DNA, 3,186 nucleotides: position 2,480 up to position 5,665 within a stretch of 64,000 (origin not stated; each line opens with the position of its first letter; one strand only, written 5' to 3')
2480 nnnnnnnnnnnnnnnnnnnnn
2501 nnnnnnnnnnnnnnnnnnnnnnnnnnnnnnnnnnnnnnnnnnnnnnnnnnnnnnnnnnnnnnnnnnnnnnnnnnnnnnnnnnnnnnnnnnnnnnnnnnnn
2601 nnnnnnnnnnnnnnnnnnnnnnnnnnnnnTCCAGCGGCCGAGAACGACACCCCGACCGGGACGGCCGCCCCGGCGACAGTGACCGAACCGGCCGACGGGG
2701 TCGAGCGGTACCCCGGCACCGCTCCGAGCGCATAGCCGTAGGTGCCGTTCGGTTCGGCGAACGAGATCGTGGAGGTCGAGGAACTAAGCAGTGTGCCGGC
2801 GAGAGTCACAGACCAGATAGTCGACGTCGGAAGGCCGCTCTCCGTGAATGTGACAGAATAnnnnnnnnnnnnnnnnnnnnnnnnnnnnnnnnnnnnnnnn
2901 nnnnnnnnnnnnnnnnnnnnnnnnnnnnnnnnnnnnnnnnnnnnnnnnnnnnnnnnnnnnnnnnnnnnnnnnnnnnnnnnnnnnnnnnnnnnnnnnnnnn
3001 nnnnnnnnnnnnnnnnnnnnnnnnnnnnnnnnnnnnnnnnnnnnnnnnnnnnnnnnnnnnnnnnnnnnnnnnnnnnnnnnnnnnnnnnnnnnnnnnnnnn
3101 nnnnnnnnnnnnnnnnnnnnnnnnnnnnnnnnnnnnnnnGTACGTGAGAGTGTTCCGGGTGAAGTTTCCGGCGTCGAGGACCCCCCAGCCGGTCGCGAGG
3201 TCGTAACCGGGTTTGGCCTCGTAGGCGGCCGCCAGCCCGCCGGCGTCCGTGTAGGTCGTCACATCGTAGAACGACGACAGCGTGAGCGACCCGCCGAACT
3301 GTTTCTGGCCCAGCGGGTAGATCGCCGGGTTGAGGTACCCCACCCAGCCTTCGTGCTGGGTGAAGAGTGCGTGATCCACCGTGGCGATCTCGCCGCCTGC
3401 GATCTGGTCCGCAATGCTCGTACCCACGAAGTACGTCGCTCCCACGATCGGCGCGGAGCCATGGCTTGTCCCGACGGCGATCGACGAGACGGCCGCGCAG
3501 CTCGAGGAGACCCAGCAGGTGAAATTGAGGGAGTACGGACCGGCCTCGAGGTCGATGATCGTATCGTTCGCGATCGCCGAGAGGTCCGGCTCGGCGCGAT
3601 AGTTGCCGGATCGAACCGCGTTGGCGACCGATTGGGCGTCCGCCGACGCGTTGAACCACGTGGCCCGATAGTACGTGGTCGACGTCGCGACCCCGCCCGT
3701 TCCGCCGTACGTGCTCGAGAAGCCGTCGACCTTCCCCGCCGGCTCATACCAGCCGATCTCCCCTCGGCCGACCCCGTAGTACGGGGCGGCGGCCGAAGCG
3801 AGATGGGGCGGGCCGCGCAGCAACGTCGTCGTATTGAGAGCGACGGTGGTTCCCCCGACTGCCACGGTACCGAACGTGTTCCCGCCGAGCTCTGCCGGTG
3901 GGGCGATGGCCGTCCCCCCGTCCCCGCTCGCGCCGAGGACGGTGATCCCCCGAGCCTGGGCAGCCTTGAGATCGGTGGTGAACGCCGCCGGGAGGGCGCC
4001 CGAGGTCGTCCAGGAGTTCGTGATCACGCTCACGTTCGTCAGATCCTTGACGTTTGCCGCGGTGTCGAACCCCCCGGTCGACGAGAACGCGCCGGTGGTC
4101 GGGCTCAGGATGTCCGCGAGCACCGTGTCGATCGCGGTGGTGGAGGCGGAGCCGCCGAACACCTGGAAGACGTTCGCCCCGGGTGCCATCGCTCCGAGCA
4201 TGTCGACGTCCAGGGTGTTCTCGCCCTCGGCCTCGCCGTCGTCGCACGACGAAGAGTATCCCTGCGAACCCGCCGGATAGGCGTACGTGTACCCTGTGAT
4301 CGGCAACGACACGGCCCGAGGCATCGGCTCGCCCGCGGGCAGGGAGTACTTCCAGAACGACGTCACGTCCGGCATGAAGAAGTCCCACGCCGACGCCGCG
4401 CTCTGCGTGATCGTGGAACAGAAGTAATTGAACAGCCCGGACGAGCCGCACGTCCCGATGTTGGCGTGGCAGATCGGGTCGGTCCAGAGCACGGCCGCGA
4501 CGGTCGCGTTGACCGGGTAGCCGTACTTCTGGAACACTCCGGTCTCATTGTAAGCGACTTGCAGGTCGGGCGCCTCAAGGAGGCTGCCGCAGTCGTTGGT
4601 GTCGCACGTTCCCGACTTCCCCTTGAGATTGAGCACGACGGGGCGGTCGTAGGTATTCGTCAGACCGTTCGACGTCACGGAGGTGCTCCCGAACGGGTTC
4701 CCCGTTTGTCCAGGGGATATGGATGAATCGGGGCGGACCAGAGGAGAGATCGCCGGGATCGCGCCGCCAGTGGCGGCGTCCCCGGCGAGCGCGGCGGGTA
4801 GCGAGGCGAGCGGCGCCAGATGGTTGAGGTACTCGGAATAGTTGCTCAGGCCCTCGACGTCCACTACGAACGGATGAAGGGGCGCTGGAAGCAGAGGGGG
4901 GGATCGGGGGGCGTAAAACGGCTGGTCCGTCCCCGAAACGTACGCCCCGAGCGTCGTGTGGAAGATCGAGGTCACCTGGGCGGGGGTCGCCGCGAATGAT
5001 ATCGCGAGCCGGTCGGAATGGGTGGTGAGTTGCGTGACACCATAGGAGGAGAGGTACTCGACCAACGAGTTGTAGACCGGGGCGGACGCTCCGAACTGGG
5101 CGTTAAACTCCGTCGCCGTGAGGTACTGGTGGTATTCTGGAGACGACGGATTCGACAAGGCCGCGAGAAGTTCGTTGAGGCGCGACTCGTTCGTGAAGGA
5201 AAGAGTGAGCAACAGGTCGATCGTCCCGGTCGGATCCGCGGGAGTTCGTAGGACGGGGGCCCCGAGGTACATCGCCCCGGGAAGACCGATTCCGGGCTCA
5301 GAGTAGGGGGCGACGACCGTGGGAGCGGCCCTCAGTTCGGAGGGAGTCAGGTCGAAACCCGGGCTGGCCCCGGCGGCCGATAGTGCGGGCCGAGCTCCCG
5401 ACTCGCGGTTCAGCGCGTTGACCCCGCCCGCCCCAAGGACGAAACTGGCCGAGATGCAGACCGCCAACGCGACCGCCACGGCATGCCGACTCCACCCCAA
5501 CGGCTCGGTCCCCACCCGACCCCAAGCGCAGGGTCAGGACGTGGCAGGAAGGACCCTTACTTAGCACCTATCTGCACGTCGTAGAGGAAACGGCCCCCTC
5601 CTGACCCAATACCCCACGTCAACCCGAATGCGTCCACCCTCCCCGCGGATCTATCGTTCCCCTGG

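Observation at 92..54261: One ~80-aa extracellular module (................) in over 30 copies on three unrelated head domains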

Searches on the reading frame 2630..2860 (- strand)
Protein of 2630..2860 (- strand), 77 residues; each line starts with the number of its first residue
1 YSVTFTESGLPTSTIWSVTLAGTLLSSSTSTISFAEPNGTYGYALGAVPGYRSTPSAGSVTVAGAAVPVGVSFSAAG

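Call 16: search_solved_structures(query=A1, max_evalue=10, show_alignments=2)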
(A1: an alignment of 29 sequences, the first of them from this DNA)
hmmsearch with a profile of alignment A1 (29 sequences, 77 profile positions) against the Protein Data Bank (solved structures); distinct sequences matched with E-value up to 10: 7.
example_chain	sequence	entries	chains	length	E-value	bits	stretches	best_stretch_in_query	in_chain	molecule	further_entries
6w3h_C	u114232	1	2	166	0.19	15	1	18-63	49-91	Transferrin receptor protein 1,Transferrin receptor protein 1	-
9vo5_B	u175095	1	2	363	0.32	14.2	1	23-71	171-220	SpaA-like prealbumin fold domain-containing protein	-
5dxl_A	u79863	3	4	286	0.35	14.1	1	6-30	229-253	trehalose-6-phosphate phosphatase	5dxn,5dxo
6gut_A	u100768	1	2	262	0.59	13.4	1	10-73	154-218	23S rRNA pseudouridine synthase D,PilA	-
9vo4_B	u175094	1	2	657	0.66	13.2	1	23-71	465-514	SpaA-like prealbumin fold domain-containing protein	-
9e7m_Ja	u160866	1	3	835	1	12.6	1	22-71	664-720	Tip attachment protein J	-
2wan_A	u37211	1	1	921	1.2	12.4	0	32-75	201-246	PULLULANASE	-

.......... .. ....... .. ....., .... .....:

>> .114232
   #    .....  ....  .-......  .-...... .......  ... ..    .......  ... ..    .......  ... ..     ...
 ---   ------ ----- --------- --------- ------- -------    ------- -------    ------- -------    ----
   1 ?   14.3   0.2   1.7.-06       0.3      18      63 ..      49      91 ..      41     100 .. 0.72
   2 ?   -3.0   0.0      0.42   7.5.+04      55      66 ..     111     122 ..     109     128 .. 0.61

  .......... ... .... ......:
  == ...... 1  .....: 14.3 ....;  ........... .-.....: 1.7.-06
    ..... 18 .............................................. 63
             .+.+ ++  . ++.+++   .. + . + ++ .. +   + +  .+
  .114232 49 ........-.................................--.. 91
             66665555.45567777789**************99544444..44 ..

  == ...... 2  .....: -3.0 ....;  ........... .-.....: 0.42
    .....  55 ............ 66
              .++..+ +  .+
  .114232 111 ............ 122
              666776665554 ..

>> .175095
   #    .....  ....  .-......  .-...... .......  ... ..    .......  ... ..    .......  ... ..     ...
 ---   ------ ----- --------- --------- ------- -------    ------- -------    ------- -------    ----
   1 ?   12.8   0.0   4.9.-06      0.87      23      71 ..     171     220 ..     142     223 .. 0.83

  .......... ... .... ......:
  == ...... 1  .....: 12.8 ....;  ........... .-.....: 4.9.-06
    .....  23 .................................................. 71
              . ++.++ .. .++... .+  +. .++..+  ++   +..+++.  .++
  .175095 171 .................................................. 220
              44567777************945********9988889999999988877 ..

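Call 17: search_protein_families(library=pfam, alignment_id=A1, max_evalue=10)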
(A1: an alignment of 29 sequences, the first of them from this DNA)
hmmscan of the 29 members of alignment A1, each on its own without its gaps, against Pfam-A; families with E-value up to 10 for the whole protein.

A. member 1, seq(77 aa): 0 families

B. families by the number of members that match (of 29 scanned): 10 families
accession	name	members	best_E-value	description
PF22111.2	MtrC-MtrF_N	1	0.0033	Decaheme cytochrome c component MtrC/MtrF N-terminal domain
PF15999.10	DUF4774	1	0.02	Domain of unknown function (DUF4774)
PF06016.17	Reovirus_L2_8th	1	0.031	Reovirus core-spike protein lambda-2 (L2), C-terminal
PF05345.18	He_PIG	1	0.034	Putative Ig domain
PF16390.11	DUF4999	1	0.044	Domain of unknown function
PF23374.1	Fn3_arc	1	0.049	Archaeal fibronectin-III type-like domain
PF11228.13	DUF3027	1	0.18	Protein of unknown function (DUF3027)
PF18962.6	Por_Secre_tail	1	0.21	Secretion system C-terminal sorting domain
PF17797.7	RL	1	0.26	RL domain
PF07462.16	MSP1_C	1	1.6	Merozoite surface protein 1 (MSP1) C-terminus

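Call 19: find_homologous_proteins(query=A1, max_evalue=0.001)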
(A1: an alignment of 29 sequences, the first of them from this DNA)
Query A1 (29 sequences) (77 aa, profile of the alignment): 19 proteins with E <= 0.001 among 1589 candidates.
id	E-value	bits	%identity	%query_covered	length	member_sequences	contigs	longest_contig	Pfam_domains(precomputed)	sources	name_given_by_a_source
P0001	1.6e-36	142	42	99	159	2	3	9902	-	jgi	jgi:hypothetical protein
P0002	5.9e-31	124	48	86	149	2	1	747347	-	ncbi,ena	-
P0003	3.8e-29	118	51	96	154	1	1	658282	-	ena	-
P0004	4.3e-28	115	45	96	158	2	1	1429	-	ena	-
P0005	3.4e-27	112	46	77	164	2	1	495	-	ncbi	ncbi:thermopsin precursor, partial [mine drainage metagenome]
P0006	2.4e-26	109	52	82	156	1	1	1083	PF18998.7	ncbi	-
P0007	5.0e-26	108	51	99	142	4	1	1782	-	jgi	-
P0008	3.0e-25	106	46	99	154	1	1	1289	-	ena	-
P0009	8.9e-25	104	58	99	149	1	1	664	-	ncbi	ncbi:MAG: hypothetical protein ACP5LA_07265, partial [Thermoplasmata archaeon]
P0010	2.2e-24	103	50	96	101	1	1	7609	-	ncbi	ncbi:MAG: hypothetical protein QXP38_08270 [Nitrososphaerota archaeon]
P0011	1.3e-23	100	56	97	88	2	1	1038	-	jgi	jgi:hypothetical protein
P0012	9.9e-22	94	58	90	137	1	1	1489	-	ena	-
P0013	2.7e-20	90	53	97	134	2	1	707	-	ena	-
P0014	3.1e-20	90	53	95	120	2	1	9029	-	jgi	-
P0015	1.1e-16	78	41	90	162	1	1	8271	-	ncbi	ncbi:MAG: hypothetical protein ACP5TX_05410, partial [Thermoplasmata archaeon]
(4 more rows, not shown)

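Call 24: predict_structure(alignment_id=A1)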
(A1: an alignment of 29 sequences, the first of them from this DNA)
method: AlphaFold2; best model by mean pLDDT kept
length: 77 residues; sequences in the alignment: 29
mean_pLDDT: 97.7   pTM: 0.85
mean pLDDT of the five models: 97.7, 97.7, 97.1, 96.7, 96.6
residues with pLDDT >= 90: 76; 70-90: 1; 50-70: 0; < 50: 0
segments of 3 or more residues with pLDDT < 50: none
pLDDT, mean of each block of 10 residues (from residue 1): 98 98 98 98 98 98 98 95
secondary structure, 60 per line:
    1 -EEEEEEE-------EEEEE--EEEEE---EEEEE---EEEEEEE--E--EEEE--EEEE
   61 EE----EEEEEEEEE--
elements in order: E2-8 E16-20 E23-27 E31-35 E39-45 E51-54 E57-62 E67-75
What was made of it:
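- On CnaB / SpaA-like prealbumin-fold stalk domains: AF2 pLDDT 97.7 with eight strands (call 24).
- Single-unit fold: pLDDT 97.7, eight strands (call 24).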

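Call 26: fold_search(model_id=the predicted structure, library=pdb)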
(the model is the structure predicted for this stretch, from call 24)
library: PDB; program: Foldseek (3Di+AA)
matches with E <= 10: 330; with E <= 0.001: 0
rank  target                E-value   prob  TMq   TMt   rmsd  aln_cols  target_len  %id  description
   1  2xhn_A                5.5e-02  1.00  0.64  0.12   3.5        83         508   25  Rhamnogalacturonan lyase from Aspergillus aculeatus K150A active site mutant (released 2010-09-29)
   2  1nkg                  6.4e-02  1.00  0.63  0.12   3.5        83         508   25  Rhamnogalacturonan lyase from Aspergillus aculeatus (released 2004-05-25)
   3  8bdw_H                6.4e-02  1.00  0.63  0.52   4.8        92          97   18  Crystal structure of CnaB2 domain from Lactobacillus plantarum (released 2023-02-22)
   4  6hif_Y                8.0e-02  1.00  0.69  0.63   2.3        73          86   16  Kuenenia stuttgartiensis hydrazine dehydrogenase complex (released 2019-04-17)
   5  3is0                  8.0e-02  1.00  0.68  0.16   3.3        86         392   16  Crystal structure of functional region of UafA from Staphylococcus saprophyticus in the presence of cholesterol (released 2010-09-08)
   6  3njx                  8.0e-02  1.00  0.64  0.13   3.5        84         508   25  Rhamnogalacturonan Lyase from Aspergillus aculeatus mutant H210A (released 2010-10-06)
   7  3klq_A                8.4e-02  0.72  0.43  0.27  11.6       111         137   14  Crystal Structure of the Minor Pilin FctB from Streptococcus pyogenes 90/306S (released 2010-04-28)
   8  10ps                  9.9e-02  1.00  0.66  0.10   2.6        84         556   19  Crystal structure of SdrD A2-A3-B1-B2 domains from Staphylococcus aureus JH1 (released 2026-02-11)
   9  9k1u_D                9.9e-02  0.98  0.52  0.52   4.8        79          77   16  crystal structure of Rtks and Ppka complex (released 2025-10-22)
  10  5aq0_B                1.1e-01  1.00  0.65  0.62   3.6        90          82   18  The structure of the Transthyretin-like domain of the first catalytic domain of the HUMAN Carboxypeptidase D (released 2016-09-28)
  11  2nsm                  1.1e-01  0.99  0.61  0.15   3.4        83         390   18  Crystal structure of the human carboxypeptidase N (Kininase I) catalytic domain (released 2007-04-24)
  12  3is1                  1.2e-01  1.00  0.68  0.16   3.4        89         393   15  Crystal structure of functional region of UafA from Staphylococcus saprophyticus in C2 form at 2.45 angstrom resolution (released 2010-09-08)
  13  9k1u_B                1.2e-01  0.96  0.49  0.50   4.8        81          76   14  crystal structure of Rtks and Ppka complex (released 2025-10-22)
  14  3klq_B                1.3e-01  0.82  0.50  0.32  10.9       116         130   12  Crystal Structure of the Minor Pilin FctB from Streptococcus pyogenes 90/306S (released 2010-04-28)
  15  6vjb                  1.5e-01  0.98  0.61  0.05   3.8        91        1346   19  Crystal structure of a catalytically inactive CXC Chemokine-degrading protease SpyCEP from Streptococcus pyogenes (released 2020-04-15)
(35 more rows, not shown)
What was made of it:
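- On CnaB / SpaA-like prealbumin-fold stalk domains: Foldseek TM 0.63 to CnaB2 8bdw, and 0.66-0.75 to SdrD/UafA B domains (call 26).
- Closest known: SdrD / UafA B repeats of staphylococcal MSCRAMMs. Same: UafA B domain at TM 0.68-0.75 (call 26).
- Closest known: Transthyretin-like clan domains: CarboxypepD_reg. Same: Same fold (call 26).
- Single-unit structural matches: TM 0.6-0.75 to CnaB2, the B domains of SdrD and UafA, the transthyretin-like domain of carboxypeptidase D, and the rhamnogalacturonan lyase middle domain (call 26). Structural match to the transthyretin-like domain of carboxypeptidase D (TM 0.65-0.73, call 26).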

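Call 27: search_protein_representatives(alignment_id=A1)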
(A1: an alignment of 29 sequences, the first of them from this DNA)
Query: 29 sequences, 77 profile positions. Proteins with E-value up to 0.001 (for the whole library): 8021; up to 1e-10: 6317; up to 1e-30: 3625. The best 150 are listed.
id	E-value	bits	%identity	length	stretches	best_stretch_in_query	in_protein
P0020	0.0e+00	3195.7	-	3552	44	1-76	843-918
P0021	0.0e+00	1650.1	-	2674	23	1-76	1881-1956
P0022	0.0e+00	1297.3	-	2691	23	1-76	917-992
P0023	0.0e+00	1252.9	-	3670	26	2-76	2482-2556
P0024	0.0e+00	1225.7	-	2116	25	1-75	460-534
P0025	0.0e+00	1167.3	-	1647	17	1-75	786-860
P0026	0.0e+00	1149.6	-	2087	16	1-76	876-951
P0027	0.0e+00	1042.8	-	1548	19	1-76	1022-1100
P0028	0.0e+00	985.1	-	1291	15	1-76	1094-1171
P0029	1.6e-290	954.1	-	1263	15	1-75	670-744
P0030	2.9e-287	943.6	-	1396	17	1-76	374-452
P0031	3.8e-283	930.4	-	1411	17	1-75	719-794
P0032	4.5e-272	895.0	-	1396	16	1-75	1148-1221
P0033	3.3e-263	866.6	-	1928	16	1-75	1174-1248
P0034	4.4e-262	862.9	-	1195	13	1-76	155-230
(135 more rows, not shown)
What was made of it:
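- Copy number varies from 1 to 44 (call 27).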

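Call 38: search_protein_families(library=pfam, alignment_id=A3, max_evalue=0.0001)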
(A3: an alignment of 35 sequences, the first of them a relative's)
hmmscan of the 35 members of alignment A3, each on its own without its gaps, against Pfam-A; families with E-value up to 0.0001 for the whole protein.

A. member 1, P0033 (1928 aa): 2 families
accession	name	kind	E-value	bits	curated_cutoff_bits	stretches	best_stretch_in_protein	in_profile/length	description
PF09286.16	Pro-kuma_activ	-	3.8e-20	73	23.5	1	76-208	5-140/143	Pro-kumamolisin, activation domain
PF19407.5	DUF5979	-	3.1e-08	34.6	25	0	1370-1451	18-101/104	Domain of unknown function (DUF5979)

B. families by the number of members that match (of 35 scanned): 23 families
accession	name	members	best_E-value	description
PF01436.27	NHL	6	2.8e-14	NHL repeat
PF21783.3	YNCE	4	1.5e-13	YNCE-like beta-propeller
PF25174.1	Beta-prop_THOC3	4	2.5e-09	THOC3 beta-propeller domain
PF06742.16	DUF1214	4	3e-09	Protein of unknown function (DUF1214)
PF05317.16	Thermopsin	2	4.5e-69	Thermopsin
PF24681.1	Kelch_KLHDC2_KLHL20_DRC7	2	6.4e-30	KLHDC2/KLHL20/DRC7 Kelch-repeats domain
PF24981.1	Beta-prop_ATRN-LZTR1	2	6.3e-22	Attractin/LZTR1 beta-propeller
PF13418.12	Kelch_4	2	6.3e-21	Galactose oxidase, central domain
PF13415.12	Kelch_3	2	1.6e-20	Galactose oxidase, central domain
PF09286.16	Pro-kuma_activ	2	2e-20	Pro-kumamolisin, activation domain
PF10282.15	Lactonase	2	6.9e-12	Lactonase, 7-bladed beta-propeller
PF22898.2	NOMO1-like_1st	2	8e-08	BOS complex subunit NOMO1-like, first beta sandwich domain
PF24595.1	DUF7619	1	1.4e-13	Domain of unknown function (DUF7619)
PF00561.26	Abhydrolase_1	1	7.2e-10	alpha/beta hydrolase fold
PF23157.1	DUF7055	1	1.1e-09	Domain of unknown function (DUF7055)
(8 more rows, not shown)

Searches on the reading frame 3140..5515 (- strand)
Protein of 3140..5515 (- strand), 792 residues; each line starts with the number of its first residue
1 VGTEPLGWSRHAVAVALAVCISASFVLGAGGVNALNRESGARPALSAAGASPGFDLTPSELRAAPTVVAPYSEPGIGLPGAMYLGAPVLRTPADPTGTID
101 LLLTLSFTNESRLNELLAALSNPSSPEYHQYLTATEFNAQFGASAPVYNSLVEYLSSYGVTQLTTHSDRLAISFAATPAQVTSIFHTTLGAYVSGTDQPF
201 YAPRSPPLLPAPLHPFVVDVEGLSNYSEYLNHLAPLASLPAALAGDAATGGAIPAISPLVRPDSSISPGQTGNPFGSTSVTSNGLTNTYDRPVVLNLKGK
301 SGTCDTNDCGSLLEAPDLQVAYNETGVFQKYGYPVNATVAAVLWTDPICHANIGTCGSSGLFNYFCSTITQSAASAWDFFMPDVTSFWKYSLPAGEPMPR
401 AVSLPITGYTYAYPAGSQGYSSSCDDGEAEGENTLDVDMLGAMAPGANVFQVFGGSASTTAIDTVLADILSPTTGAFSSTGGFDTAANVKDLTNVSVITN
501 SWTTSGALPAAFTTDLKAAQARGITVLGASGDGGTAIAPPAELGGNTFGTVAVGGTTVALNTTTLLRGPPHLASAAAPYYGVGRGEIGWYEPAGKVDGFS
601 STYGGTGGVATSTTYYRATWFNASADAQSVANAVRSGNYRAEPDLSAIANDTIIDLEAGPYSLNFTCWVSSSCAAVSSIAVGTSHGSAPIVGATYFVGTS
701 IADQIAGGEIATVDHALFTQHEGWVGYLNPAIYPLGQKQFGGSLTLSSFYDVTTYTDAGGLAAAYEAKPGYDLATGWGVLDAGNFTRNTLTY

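Call 66: search_solved_structures(query=window:3140-5515:-, max_evalue=0.001)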
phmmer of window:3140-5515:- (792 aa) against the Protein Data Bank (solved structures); distinct sequences matched with E-value up to 0.001: 2.
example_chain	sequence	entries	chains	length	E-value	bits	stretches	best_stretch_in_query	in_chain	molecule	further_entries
3edy_A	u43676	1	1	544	4.2e-08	35.1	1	92-225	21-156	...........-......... 1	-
3ee6_A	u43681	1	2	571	5.4e-08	34.8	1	92-225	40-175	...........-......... 1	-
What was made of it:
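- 92..5515 (-): g1: secreted sedolisin-like (S53) peptidase precursor with a 12-unit module array. There is an N-terminal hydrophobic signal and no C-terminal anchor. TPP1 prodomain match (call 66).
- Checked: The same stretch matches the prodomain of tripeptidyl-peptidase 1 (call 66).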
